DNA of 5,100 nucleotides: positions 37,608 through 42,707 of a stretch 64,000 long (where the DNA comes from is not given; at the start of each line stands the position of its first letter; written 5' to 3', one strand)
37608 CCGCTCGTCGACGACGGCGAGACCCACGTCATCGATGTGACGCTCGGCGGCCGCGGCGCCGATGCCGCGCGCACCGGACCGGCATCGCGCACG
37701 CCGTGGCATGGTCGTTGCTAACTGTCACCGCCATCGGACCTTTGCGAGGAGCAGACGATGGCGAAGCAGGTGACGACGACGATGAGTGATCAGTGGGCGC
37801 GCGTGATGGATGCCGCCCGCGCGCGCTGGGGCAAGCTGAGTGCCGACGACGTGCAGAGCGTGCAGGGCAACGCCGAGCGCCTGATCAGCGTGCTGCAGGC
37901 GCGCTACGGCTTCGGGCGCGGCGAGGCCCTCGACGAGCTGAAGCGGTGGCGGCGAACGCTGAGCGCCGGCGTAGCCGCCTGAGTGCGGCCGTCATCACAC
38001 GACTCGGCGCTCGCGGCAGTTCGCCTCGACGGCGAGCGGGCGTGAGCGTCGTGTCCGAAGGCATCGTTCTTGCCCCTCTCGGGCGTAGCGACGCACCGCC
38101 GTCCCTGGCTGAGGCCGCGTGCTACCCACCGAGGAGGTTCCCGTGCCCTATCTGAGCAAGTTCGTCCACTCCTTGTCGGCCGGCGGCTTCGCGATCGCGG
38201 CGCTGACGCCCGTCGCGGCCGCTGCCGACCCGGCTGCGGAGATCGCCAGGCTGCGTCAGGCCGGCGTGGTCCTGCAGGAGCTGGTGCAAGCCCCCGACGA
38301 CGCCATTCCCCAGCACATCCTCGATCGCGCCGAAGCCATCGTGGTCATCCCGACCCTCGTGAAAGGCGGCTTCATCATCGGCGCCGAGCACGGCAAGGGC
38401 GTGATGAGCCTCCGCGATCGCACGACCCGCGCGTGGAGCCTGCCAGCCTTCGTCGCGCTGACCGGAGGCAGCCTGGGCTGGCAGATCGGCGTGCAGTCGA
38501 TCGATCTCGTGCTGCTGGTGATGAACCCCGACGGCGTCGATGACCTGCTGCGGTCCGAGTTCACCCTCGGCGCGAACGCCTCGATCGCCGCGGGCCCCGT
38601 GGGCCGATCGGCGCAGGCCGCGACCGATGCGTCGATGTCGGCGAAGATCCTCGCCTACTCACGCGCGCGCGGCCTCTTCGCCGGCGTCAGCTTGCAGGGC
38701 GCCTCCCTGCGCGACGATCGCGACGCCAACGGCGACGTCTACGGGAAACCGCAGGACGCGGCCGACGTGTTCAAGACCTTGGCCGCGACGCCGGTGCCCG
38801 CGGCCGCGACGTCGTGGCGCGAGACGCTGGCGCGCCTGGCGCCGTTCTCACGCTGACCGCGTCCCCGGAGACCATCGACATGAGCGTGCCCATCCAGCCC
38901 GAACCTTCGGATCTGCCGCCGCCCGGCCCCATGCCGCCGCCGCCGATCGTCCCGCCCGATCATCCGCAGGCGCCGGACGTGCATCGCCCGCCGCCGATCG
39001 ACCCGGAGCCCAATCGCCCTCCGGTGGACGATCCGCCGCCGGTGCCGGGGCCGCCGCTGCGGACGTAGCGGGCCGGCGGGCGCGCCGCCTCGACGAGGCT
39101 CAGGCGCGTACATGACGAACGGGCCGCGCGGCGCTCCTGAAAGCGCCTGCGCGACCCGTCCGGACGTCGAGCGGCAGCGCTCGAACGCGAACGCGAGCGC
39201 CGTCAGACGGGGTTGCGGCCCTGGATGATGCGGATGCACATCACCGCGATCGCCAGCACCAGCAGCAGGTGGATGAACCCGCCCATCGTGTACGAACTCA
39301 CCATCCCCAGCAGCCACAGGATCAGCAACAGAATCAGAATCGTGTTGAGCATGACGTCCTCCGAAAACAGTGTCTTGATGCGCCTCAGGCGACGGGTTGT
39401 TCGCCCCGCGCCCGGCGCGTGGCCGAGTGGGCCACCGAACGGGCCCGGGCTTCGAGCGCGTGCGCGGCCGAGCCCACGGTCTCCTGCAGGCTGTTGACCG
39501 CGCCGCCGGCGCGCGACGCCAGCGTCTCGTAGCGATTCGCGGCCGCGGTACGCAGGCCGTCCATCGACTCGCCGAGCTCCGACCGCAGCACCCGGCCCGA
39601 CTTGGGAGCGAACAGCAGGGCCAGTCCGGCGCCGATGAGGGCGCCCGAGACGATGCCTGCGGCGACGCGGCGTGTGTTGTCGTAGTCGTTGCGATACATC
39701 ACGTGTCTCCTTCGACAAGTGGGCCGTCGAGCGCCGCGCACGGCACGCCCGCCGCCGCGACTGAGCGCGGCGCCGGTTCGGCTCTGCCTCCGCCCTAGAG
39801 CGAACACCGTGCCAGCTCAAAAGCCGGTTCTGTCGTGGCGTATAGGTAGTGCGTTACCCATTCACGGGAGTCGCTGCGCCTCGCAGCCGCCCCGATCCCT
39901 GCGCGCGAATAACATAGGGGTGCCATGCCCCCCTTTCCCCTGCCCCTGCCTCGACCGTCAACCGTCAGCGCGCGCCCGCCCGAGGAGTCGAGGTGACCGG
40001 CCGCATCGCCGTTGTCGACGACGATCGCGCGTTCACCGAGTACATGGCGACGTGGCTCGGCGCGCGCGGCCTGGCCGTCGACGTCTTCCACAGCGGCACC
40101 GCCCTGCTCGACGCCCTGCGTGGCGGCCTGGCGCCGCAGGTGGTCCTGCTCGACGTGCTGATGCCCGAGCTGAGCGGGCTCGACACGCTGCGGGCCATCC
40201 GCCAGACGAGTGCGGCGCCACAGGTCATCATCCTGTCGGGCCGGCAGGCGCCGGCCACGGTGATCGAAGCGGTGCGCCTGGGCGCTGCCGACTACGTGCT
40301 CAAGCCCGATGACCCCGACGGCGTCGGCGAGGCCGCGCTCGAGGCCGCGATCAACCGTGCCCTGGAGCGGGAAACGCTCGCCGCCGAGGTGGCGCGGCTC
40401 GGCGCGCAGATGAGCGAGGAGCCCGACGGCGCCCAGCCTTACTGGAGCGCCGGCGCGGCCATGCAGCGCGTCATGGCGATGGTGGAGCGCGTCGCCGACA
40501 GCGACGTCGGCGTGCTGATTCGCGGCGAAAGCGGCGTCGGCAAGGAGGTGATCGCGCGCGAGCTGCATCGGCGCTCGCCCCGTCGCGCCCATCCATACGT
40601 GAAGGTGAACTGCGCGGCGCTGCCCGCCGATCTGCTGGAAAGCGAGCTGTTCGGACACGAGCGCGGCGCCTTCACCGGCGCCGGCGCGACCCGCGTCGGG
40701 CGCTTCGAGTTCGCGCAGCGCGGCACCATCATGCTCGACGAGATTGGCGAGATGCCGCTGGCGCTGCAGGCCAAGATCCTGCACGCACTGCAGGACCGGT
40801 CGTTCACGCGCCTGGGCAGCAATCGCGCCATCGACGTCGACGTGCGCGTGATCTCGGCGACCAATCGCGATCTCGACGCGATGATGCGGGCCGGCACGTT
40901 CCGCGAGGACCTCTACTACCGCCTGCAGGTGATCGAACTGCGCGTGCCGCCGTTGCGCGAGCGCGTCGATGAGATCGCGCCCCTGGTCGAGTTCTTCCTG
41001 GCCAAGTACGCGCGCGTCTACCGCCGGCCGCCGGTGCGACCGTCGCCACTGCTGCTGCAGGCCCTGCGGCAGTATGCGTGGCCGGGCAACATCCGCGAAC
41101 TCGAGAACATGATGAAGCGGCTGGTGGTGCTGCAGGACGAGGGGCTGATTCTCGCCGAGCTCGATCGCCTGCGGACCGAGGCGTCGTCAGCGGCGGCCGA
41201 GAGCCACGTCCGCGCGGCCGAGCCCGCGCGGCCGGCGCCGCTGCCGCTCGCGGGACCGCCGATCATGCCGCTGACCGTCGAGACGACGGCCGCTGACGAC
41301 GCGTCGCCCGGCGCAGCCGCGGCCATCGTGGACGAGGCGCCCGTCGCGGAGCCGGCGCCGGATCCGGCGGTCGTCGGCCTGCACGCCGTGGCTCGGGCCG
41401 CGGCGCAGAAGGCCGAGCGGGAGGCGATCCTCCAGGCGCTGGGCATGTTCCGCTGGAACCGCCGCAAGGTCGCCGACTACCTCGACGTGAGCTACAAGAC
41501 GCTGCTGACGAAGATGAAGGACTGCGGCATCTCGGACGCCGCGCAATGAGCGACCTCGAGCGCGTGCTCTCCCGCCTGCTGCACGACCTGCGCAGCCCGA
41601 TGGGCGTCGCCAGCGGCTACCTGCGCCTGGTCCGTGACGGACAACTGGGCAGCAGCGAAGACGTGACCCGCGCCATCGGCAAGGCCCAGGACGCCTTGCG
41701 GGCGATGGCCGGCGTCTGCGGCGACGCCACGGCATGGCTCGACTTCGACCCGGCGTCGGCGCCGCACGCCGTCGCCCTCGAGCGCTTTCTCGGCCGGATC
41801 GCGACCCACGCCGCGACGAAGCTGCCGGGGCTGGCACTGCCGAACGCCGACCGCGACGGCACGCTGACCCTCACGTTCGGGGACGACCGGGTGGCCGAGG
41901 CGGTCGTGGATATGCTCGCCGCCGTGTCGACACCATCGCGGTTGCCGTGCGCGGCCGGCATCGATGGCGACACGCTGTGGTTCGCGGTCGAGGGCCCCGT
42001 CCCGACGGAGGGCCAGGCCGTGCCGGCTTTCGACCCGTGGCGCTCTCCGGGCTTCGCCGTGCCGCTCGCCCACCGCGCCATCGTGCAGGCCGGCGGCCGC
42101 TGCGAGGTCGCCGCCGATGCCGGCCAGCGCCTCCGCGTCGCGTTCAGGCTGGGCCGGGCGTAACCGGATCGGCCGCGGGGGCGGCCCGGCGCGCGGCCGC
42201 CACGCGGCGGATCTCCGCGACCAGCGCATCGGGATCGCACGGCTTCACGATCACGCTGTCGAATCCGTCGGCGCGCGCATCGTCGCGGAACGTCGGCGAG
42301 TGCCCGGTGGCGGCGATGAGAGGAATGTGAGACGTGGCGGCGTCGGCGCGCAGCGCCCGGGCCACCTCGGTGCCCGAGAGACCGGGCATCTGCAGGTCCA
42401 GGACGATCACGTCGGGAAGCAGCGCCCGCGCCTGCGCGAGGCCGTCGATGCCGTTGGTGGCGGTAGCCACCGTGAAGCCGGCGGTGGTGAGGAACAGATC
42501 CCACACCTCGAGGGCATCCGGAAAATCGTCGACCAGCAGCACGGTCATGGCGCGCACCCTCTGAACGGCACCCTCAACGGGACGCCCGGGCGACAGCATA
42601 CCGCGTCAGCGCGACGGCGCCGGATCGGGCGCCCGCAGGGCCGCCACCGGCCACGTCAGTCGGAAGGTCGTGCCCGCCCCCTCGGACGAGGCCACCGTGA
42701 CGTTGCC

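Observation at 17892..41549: Eleven co-oriented -24/-12 (sigma54-type) promoter motifs link a stress/osmoprotection/envelope gene island to one NtrC-type activator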

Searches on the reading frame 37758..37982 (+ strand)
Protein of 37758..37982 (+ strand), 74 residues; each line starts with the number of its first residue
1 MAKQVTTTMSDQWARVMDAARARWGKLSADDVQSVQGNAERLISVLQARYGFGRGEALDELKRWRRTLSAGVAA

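Call 7: search_protein_families(library=pfam, proteins=[window:37758-37982:+], max_evalue=0.01)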
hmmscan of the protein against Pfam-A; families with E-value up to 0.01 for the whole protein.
window:37758-37982:+ (74 aa): 1 family
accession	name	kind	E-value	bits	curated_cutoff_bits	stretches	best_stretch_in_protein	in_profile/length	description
PF05532.17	CsbD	-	0.0026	18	40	1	12-52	6-46/53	CsbD-like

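Call 62: search_protein_families(library=ncbifam, proteins=[window:37758-37982:+], max_evalue=0.01)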
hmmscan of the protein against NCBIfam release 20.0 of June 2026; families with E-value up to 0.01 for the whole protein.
window:37758-37982:+ (74 aa): 1 family
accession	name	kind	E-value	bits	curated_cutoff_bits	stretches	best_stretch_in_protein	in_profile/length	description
NF007748.0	PRK10428.1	equivalog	9.2e-10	38.4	113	1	10-66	7-63/69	hypothetical protein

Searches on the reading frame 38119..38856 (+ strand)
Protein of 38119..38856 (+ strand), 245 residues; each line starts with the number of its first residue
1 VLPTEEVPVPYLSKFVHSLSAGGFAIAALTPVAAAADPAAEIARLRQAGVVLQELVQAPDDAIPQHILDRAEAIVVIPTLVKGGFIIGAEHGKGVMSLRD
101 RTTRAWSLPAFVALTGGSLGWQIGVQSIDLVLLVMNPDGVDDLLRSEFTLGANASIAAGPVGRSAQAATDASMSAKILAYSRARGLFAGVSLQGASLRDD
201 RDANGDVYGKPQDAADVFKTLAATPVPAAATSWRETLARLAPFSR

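Call 7: search_protein_families(library=pfam, proteins=[window:38119-38856:+], max_evalue=0.01)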
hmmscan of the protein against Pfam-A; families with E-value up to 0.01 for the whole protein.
window:38119-38856:+ (245 aa): 2 families
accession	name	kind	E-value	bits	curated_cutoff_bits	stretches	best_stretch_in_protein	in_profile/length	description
PF04366.17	Ysc84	-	1.4e-35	122.3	25.1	1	115-239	1-126/127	Las17-binding protein actin regulator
PF06577.17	EipA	-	0.0048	17.2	30.8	1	82-167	47-125/160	Envelope integrity protein A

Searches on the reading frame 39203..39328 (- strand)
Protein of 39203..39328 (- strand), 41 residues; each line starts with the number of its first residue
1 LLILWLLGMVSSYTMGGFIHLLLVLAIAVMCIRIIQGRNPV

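Call 39: search_protein_families(library=pfam, proteins=[window:39203-39328:-], max_evalue=0.001)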
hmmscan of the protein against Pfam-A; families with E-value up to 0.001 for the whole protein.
window:39203-39328:- (41 aa): 1 family
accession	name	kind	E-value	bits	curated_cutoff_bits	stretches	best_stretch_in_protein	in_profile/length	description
PF18919.5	DUF5670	-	3.3e-11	43.5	23.5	1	2-36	10-43/43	Family of unknown function (DUF5670)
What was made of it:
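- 39203..39702 (-): ytxH (39385-39702) and DUF5670 small membrane protein (39203-39328) operon. Pfam DUF5670 E 3e-11 (call 39).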

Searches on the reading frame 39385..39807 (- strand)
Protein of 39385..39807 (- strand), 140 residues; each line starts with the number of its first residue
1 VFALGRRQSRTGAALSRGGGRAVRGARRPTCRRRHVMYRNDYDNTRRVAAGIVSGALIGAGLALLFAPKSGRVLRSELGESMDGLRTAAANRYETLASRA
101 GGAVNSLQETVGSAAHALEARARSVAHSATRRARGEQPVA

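Call 7: search_protein_families(library=pfam, proteins=[window:39385-39807:-], max_evalue=0.01)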
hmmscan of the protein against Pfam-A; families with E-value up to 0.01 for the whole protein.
window:39385-39807:- (140 aa): 1 family
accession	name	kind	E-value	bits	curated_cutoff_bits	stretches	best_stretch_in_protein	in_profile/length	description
PF12732.12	YtxH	-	2e-12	47.8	37.5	1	50-114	2-66/71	YtxH-like protein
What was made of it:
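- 39203..39702 (-): Pfam YtxH E 2e-12 (call 7).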

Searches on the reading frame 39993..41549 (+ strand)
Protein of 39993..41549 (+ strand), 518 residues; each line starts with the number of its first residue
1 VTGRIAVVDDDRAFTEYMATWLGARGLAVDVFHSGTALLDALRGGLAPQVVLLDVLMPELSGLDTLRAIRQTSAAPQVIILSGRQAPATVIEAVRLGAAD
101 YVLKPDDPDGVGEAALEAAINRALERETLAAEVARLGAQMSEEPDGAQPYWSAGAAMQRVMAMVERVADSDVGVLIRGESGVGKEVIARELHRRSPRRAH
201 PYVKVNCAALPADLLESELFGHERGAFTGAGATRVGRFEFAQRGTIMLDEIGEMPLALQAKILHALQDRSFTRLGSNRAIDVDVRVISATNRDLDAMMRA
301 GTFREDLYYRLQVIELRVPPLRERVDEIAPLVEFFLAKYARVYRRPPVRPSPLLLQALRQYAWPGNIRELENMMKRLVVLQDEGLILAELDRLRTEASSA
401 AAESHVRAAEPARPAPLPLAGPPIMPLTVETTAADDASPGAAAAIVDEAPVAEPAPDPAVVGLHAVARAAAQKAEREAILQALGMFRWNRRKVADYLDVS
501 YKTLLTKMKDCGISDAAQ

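Call 7: search_protein_families(library=pfam, proteins=[window:39993-41549:+], max_evalue=0.01)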
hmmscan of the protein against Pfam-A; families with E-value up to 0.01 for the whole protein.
window:39993-41549:+ (518 aa): 9 families
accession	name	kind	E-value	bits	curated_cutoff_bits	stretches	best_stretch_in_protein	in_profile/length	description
PF00158.32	Sigma54_activat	-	3.7e-69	232.2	20.2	1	155-316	6-167/168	Sigma-54 interaction domain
PF00072.30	Response_reg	-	7.3e-22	78.1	30.2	1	5-109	1-104/111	Response regulator receiver domain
PF25601.1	AAA_lid_14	-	1.5e-19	70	27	1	322-403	1-80/87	AAA+ ATPase lid domain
PF14532.12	Sigma54_activ_2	-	3.8e-19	69.7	25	1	153-321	3-138/138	Sigma-54 interaction domain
PF02954.25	HTH_8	-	6.8e-07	29.4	22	1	474-509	5-40/42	Bacterial regulatory protein, Fis family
PF07728.20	AAA_5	-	2.7e-05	24.6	22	1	173-292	1-123/139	AAA domain (dynein-related subfamily)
PF13191.12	AAA_16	-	0.00049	21.1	32.6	1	157-210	9-63/167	AAA ATPase domain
PF07726.17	AAA_3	-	0.00069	19.9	27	1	174-291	2-111/131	ATPase family associated with various cellular activities (AAA)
PF07475.17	Hpr_kinase_C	-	0.0035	17.3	33.3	1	171-195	18-42/171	HPr Serine kinase C-terminal domain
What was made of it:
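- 39993..41549 (+): NtrC-family enhancer-binding protein (REC, AAA+ with GAFTGA, HTH_8). Pfam Sigma54_activat E 4e-69, Response_reg, HTH_8 (call 7).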

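Call 28: find_related_loci(query=window:39993-41549:+, collection=metagenome_contigs, flank=10000)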
Query window:39993-41549:+ (518 aa) in metagenome_contigs; peptide patterns used: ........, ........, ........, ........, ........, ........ (x = any residue, [..] = any of these).
600 stretches matched a pattern (row limit reached: there are more); 574 encode a relative of the query (tblastn E <= 1e-3); the best 80 are kept; 80 distinct loci.
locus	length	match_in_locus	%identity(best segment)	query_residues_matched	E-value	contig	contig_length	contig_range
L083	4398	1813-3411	79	1-515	0e+0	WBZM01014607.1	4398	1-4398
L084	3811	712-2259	67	5-517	0e+0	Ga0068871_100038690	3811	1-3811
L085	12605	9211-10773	68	1-517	0e+0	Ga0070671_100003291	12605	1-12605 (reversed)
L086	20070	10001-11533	69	1-514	0e+0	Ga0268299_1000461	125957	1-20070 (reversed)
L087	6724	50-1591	67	1-517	0e+0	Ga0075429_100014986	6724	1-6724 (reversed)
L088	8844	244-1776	68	1-517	0e+0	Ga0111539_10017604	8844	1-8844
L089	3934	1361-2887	67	1-517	0e+0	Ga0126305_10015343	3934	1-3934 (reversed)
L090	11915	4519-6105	69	1-513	0e+0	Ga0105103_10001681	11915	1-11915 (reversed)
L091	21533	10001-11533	67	1-516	0e+0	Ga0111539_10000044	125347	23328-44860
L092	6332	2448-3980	68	1-517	0e+0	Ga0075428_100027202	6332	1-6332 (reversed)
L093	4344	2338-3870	67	1-517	0e+0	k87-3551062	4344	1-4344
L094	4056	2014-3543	67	1-517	0e+0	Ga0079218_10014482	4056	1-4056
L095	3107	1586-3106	68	1-513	0e+0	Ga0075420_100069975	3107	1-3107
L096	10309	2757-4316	68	1-515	0e+0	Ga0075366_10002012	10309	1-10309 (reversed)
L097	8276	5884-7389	66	2-517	0e+0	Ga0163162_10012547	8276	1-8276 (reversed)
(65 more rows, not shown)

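Call 41: search_solved_structures(query=window:39993-41549:+, max_evalue=1e-30)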
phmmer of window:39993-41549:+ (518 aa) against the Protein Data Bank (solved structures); distinct sequences matched with E-value up to 1e-30: 35.
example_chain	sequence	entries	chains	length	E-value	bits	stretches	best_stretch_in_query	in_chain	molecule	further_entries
4l4u_A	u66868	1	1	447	1.4e-86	294.4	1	5-385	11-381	Transcriptional regulator (NtrC family)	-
1ny5_A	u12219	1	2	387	7.8e-85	288.7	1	5-385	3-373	transcriptional regulator (NtrC family)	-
6jdi_A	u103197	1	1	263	2.6e-78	267.2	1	154-386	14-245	Nitrogen assimilation regulatory protein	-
5ep0_A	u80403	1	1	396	2.7e-78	267.1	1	5-386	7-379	Putative repressor protein luxO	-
5exp_A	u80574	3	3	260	4.7e-78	266.3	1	142-386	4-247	Transcriptional regulator FleQ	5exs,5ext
8pb9_D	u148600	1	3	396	5.4e-78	266.1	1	140-386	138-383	Transcriptional regulator FleQ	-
5exx_A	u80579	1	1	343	7.9e-78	265.6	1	142-391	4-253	Transcriptional regulator FleQ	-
7ejw_C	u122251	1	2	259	1.3e-77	264.9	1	154-386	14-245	Transcriptional regulator FleQ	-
6j7e_A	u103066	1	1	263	1.3e-77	264.9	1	154-386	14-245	Nitrogen assimilation regulatory protein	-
8p53_C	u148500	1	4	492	1.7e-77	264.5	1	140-391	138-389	Transcriptional regulator FleQ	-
6jdl_A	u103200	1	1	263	3.4e-77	263.5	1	154-386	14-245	Nitrogen assimilation regulatory protein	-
3dzd_A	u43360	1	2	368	3.9e-75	256.7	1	4-382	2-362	Transcriptional regulator (NtrC family)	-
9qq6_C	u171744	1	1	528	3.2e-72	247.1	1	156-391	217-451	Nif-specific regulatory protein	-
26jl_A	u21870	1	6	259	3.2e-71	243.8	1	155-386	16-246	Flagellar regulatory protein A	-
6iy8_A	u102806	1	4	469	2.8e-69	237.4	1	150-383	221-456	Positive regulator CapR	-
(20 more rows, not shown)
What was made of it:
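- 39993..41549 (+): The best solved relatives are the Aquifex NtrC-family regulators 4l4u and 1ny5 (call 41).
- Closest known: Sigma-54 envelope-stress systems of enterobacteria: PspF/pspA-E and ZraSR/zraP. Same: PspF and ZraR are sequence relatives of the AAA+ domain (call 41).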

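Call 62: search_protein_families(library=ncbifam, proteins=[window:39993-41549:+], max_evalue=0.01)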
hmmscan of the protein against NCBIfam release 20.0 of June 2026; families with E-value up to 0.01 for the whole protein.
window:39993-41549:+ (518 aa): 102 families (the best 25 are shown)
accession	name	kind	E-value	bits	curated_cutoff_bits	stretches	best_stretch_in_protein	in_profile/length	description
NF008469.0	PRK11361.1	equivalog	3.2e-116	388.8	714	1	4-398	6-393/461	acetoacetate metabolism transcriptional regulator AtoC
TIGR01818.1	ntrC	equivalog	7e-110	368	558.6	1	5-388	1-374/463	nitrogen regulation protein NR(I)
TIGR02915.1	PEP_resp_reg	equivalog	2.7e-103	346.2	502.6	1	8-396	4-387/445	PEP-CTERM-box response regulator transcription factor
TIGR01817.1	nifA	equivalog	5.1e-102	342.3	528.85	1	153-504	201-520/534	nif-specific transcriptional activator NifA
NF050807.1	TransRegFlbDCaul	equivalog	1.7e-96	323.8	750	1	26-397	24-367/454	sigma-54-dependent transcriptional regulator FlbD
NF038308.1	RNA_repair_RtcR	equivalog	7.9e-93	312.1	650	1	152-502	184-502/530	RNA repair transcriptional activator RtcR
NF041946.1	LuxO_transreg_Vib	equivalog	8.3e-92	308.4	800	1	8-390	2-375/463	quorum-sensing sigma-54 dependent transcriptional regulator LuxO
NF041552.1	TF_PrdR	equivalog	3.2e-91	306.4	795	1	156-388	275-507/577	sigma-54 dependent transcriptional regulator PrdR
NF003451.0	PRK05022.1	equivalog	5.6e-91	305.8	476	1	117-384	156-426/512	nitric oxide reductase transcriptional regulator NorR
NF008176.1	PRK10923.1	equivalog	1.3e-90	304.2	620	1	3-392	4-383/469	nitrogen regulation protein NR(I)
NF051870.1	NAssimRespRegNtrX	equivalog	1.3e-89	301.2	600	1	5-405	4-393/452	nitrogen assimilation response regulator NtrX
NF007689.0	PRK10365.1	equivalog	2.6e-89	300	760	1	5-382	8-373/441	sigma-54-dependent response regulator transcription factor ZraR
NF049963.1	RespRegFlgRCampy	domain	7.8e-87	291.9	750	1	27-389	26-375/429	fla regulon two-component system response regulator FlgR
NF011695.0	PRK15115.1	equivalog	1.7e-84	284.2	763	1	4-393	8-380/445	two-component system response regulator GlrR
NF011958.0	PRK15429.1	equivalog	2.6e-83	280.8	830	1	132-404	363-635/692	formate hydrogenlyase transcriptional activator FlhA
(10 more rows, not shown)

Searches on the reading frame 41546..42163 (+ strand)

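Call 7: search_protein_families(library=pfam, proteins=[window:41546-42163:+], max_evalue=0.01)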
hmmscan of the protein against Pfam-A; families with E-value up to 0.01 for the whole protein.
window:41546-42163:+ (205 aa): 1 family
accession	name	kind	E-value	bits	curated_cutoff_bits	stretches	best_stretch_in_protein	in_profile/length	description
PF00512.31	HisKA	-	0.00011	22.6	26.9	1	5-55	3-51/66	His Kinase A (phospho-acceptor) domain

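Call 62: search_protein_families(library=ncbifam, proteins=[window:41546-42163:+], max_evalue=0.01)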
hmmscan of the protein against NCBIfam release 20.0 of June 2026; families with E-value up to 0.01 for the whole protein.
window:41546-42163:+ (205 aa): 0 families

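Call 66: search_protein_families(library=pfam, proteins=[window:41546-42163:+], max_evalue=5)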
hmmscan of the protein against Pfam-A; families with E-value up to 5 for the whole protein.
window:41546-42163:+ (205 aa): 1 family
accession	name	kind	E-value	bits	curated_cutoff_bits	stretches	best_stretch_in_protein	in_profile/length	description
PF00512.31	HisKA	-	0.00011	22.6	26.9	1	5-55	3-51/66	His Kinase A (phospho-acceptor) domain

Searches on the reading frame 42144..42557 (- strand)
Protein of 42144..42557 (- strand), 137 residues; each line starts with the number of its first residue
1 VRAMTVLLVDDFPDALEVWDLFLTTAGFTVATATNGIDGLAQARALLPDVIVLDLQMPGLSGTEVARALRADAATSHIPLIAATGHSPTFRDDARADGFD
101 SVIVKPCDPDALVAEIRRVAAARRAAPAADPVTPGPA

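Call 38: search_protein_families(library=pfam, proteins=[window:42144-42557:-], max_evalue=0.001)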
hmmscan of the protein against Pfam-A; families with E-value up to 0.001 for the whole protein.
window:42144-42557:- (137 aa): 1 family
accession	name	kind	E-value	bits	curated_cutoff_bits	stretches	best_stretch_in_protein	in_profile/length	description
PF00072.30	Response_reg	-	9.4e-22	77.7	30.2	1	6-117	1-111/111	Response regulator receiver domain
